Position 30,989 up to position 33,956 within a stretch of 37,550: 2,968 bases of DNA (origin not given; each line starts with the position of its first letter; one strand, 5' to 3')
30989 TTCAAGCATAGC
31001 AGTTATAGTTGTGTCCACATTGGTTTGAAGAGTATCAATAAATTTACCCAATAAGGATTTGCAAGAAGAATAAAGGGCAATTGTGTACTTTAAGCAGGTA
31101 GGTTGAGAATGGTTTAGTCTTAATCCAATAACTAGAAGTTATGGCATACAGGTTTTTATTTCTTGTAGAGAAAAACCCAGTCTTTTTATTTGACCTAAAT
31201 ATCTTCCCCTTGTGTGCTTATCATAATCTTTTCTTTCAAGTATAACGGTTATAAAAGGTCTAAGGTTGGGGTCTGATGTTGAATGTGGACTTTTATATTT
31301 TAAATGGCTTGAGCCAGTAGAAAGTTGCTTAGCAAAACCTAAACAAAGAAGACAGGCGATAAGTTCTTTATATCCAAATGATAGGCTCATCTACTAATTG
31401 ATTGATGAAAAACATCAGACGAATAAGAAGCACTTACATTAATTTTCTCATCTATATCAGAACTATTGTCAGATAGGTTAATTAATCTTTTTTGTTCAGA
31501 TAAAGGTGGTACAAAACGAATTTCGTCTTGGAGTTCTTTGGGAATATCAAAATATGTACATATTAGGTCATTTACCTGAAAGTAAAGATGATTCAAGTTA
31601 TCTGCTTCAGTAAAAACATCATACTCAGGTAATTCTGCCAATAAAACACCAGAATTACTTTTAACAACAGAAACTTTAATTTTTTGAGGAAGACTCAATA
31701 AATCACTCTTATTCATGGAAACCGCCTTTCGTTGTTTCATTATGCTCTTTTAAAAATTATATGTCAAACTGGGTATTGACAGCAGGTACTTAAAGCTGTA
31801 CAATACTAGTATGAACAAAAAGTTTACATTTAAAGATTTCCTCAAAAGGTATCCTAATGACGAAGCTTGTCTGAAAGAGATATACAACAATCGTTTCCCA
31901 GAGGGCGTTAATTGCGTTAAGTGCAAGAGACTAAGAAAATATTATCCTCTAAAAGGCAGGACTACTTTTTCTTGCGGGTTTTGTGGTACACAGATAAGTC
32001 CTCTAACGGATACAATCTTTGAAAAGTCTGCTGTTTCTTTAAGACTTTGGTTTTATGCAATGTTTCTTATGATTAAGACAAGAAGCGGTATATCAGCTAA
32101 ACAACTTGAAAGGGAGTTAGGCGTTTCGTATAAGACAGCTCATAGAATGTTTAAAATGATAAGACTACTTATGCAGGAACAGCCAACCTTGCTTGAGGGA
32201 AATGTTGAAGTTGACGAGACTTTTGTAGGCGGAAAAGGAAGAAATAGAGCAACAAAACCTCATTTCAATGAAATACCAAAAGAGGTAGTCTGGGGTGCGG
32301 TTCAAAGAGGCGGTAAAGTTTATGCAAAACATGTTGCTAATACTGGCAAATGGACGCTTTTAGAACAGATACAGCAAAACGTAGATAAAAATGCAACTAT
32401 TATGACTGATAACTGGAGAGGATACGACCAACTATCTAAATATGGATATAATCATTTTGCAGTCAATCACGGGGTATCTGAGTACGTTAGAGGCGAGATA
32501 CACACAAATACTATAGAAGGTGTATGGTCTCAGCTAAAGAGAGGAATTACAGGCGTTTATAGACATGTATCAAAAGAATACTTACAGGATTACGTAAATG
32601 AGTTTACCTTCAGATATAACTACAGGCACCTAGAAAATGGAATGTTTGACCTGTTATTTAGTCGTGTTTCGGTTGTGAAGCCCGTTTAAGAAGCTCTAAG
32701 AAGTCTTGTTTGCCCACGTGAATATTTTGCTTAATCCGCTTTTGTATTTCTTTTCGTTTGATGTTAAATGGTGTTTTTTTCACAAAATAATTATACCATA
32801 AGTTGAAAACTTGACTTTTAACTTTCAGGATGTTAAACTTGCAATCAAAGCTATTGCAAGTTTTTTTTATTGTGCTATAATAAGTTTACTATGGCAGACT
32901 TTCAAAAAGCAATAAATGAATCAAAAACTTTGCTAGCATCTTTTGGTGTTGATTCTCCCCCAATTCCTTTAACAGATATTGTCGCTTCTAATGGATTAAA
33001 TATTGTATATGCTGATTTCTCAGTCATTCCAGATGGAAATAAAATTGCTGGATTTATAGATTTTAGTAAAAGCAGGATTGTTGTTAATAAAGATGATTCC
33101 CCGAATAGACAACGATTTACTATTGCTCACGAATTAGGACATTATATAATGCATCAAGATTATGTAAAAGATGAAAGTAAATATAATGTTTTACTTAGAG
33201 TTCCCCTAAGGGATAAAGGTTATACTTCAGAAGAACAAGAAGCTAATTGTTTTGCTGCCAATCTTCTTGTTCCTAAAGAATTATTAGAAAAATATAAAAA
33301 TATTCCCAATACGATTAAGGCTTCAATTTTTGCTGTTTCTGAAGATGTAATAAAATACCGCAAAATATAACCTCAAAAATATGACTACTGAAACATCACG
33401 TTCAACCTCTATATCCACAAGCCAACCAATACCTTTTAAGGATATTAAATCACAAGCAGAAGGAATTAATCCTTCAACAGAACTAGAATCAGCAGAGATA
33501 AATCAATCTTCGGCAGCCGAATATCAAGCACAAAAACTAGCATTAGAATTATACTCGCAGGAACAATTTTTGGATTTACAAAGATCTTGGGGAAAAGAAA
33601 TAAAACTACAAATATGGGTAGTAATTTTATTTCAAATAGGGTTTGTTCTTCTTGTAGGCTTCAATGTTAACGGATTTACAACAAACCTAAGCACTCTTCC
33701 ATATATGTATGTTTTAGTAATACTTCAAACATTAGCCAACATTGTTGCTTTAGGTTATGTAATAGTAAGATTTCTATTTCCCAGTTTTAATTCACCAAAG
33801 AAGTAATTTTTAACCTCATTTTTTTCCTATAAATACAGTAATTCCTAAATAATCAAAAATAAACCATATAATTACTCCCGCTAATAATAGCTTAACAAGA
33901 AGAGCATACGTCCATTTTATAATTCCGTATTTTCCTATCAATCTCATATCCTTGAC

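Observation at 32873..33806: ImmA/IrrE protease paired with a 2-TM protein instead of the usual Xre repressor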

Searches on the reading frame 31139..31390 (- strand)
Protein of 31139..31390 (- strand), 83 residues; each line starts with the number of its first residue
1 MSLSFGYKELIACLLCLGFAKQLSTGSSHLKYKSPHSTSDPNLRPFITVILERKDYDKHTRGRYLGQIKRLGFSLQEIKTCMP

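Call 5: search_protein_families(library=pfam, proteins=[window:31139-31390:-], max_evalue=0.1)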
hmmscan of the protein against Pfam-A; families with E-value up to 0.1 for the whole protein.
window:31139-31390:- (83 aa): 2 families
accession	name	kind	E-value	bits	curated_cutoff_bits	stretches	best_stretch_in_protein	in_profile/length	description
PF07927.17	HicA_toxin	-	0.027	15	27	1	7-39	1-32/58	HicA toxin of bacterial toxin-antitoxin,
PF09278.17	MerR-DNA-bind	-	0.06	14.4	25.4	1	68-80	10-22/65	MerR, DNA binding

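Call 6: search_protein_families(library=padloc, proteins=[window:31139-31390:-], max_evalue=0.1)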
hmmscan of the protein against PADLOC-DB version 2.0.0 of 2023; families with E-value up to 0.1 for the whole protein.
window:31139-31390:- (83 aa): 0 families

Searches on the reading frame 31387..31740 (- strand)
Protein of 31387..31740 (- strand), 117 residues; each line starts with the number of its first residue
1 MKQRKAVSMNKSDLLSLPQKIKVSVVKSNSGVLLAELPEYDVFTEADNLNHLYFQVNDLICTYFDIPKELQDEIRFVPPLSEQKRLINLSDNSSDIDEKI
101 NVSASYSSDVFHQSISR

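Call 5: search_protein_families(library=pfam, proteins=[window:31387-31740:-], max_evalue=0.1)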
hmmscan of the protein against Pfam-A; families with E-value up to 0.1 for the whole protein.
window:31387-31740:- (117 aa): 1 family
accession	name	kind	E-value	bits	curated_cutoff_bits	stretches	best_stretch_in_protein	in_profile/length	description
PF13077.11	DUF3909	-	0.05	14.1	25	0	67-112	54-98/108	Protein of unknown function (DUF3909)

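Call 6: search_protein_families(library=padloc, proteins=[window:31387-31740:-], max_evalue=0.1)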
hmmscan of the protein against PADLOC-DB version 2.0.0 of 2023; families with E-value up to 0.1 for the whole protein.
window:31387-31740:- (117 aa): 2 families
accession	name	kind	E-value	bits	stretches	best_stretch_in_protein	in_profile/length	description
PDLC03061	Specificity_I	-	0.0066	13.6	1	74-115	123-164/360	Type I specificity subunit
PDLC03062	Specificity_I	-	0.011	12.9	1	70-115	130-174/375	Type I specificity subunit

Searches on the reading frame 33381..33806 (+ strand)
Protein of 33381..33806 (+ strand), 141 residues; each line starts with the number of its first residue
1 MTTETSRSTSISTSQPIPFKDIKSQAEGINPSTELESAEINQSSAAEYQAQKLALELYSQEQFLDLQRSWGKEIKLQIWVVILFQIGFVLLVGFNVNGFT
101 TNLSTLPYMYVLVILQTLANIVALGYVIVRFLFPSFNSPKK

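Call 5: search_protein_families(library=pfam, proteins=[window:33381-33806:+], max_evalue=0.1)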
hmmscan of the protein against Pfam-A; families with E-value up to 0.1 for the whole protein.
window:33381-33806:+ (141 aa): 0 families

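Call 6: search_protein_families(library=padloc, proteins=[window:33381-33806:+], max_evalue=0.1)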
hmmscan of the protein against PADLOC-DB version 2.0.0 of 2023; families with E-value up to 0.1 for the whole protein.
window:33381-33806:+ (141 aa): 0 families

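Call 8: find_homologous_proteins(query=window:33381-33806:+, max_evalue=0.01)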
Query window:33381-33806:+ (141 aa): 6 proteins with E <= 0.01 among 25 candidates.
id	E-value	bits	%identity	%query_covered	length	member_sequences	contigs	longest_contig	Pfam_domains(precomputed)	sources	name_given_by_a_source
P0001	1.8e-83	295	100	100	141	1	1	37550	-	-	-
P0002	1.1e-36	144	52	95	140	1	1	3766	-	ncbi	-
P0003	2.7e-36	142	55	88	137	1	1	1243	-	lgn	-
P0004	2.9e-33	133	52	88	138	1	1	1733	-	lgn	-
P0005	8.0e-33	131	51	88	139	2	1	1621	-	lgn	-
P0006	2.7e-31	126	66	67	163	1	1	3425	-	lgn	-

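Call 9: find_encoding_contigs(protein=P0002, flank=5000)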
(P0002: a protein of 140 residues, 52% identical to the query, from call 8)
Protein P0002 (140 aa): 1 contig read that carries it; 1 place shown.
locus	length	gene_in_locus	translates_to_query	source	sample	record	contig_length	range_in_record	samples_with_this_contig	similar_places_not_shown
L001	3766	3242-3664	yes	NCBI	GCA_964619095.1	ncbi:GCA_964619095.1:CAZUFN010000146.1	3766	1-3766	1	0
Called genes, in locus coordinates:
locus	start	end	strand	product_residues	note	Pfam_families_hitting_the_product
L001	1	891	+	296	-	?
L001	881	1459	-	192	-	PF01170:UPF0020, PF05175:MTS, PF02384:N6_Mtase (weak), PF06325:PrmA, PF13847:Methyltransf_31, PF08241:Methyltransf_11, PF13649:Methyltransf_25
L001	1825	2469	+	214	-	PF13541:ChlI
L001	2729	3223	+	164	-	PF06114:Peptidase_M78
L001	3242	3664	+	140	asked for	-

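Call 10: find_encoding_contigs(protein=P0006, flank=5000)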
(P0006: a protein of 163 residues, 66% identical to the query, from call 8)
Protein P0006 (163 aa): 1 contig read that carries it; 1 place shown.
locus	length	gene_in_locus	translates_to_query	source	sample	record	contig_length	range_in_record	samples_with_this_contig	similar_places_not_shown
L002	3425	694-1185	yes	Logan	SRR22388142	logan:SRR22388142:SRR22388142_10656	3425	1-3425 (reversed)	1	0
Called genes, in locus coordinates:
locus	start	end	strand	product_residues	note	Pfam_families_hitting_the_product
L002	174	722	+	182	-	PF06114:Peptidase_M78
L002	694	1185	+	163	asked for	-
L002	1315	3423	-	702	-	?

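Call 11: find_encoding_contigs(protein=P0003, flank=5000)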
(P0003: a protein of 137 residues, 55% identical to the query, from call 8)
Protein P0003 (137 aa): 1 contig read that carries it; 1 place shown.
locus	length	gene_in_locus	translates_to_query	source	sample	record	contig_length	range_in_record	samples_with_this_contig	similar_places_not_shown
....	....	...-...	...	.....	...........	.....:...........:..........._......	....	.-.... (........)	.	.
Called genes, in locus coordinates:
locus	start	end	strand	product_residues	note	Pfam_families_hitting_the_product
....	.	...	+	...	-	?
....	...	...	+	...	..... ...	-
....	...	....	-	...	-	?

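Call 15: find_encoding_contigs(protein=P0004, flank=5000)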
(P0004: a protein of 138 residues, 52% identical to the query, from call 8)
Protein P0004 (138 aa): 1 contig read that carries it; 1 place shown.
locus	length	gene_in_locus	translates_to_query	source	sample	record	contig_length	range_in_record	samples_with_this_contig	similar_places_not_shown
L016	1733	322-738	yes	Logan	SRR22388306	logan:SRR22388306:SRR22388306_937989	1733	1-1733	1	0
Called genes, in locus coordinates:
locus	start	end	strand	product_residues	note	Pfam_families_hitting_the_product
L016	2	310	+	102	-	?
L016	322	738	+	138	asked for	-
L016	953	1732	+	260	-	?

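Call 16: find_encoding_contigs(protein=P0005, flank=5000)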
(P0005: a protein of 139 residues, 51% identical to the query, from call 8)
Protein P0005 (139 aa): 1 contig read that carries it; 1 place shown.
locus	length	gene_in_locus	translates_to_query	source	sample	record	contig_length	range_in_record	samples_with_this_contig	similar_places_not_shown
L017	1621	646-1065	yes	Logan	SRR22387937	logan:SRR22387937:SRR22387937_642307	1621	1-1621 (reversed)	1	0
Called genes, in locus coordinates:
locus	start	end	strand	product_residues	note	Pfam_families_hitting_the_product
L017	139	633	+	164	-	PF06114:Peptidase_M78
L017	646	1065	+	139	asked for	-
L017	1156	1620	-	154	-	?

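Call 27: search_protein_families(library=pfam, proteins=[L002:1315-3423:-], max_evalue=0.1)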
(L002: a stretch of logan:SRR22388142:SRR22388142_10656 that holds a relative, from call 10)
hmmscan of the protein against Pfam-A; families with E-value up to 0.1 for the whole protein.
L002:1315-3423:- (702 aa): 5 families
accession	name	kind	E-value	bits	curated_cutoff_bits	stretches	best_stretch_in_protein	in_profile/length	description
PF07669.17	Eco57I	-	1.1e-34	120.4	25.3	1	96-348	1-171/171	Eco57I restriction-modification methylase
PF12950.13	TaqI_C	-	7.3e-11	42.8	26.5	1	477-642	1-117/118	TaqI-like C-terminal specificity domain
PF20473.4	MmeI_Mtase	-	3.9e-07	29.9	27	1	17-118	12-85/259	MmeI, DNA-methyltransferase domain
PF02384.22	N6_Mtase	-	0.00039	20.3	20.4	0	22-135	44-121/311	N-6 DNA Methylase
PF01170.24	UPF0020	-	0.00055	20.1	22.3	0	26-44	30-48/197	RMKL-like, methyltransferase domain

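Call 51: search_dna_similar(query=window:33381-33806:+, collection=phages, mode=protein, max_evalue=0.01)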
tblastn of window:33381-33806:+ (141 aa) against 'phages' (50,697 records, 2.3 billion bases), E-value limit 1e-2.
No match.

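Call 69: search_protein_families(library=phrogs, proteins=[window:33381-33806:+], max_evalue=0.01)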
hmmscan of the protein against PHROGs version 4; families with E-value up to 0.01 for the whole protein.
window:33381-33806:+ (141 aa): 0 families
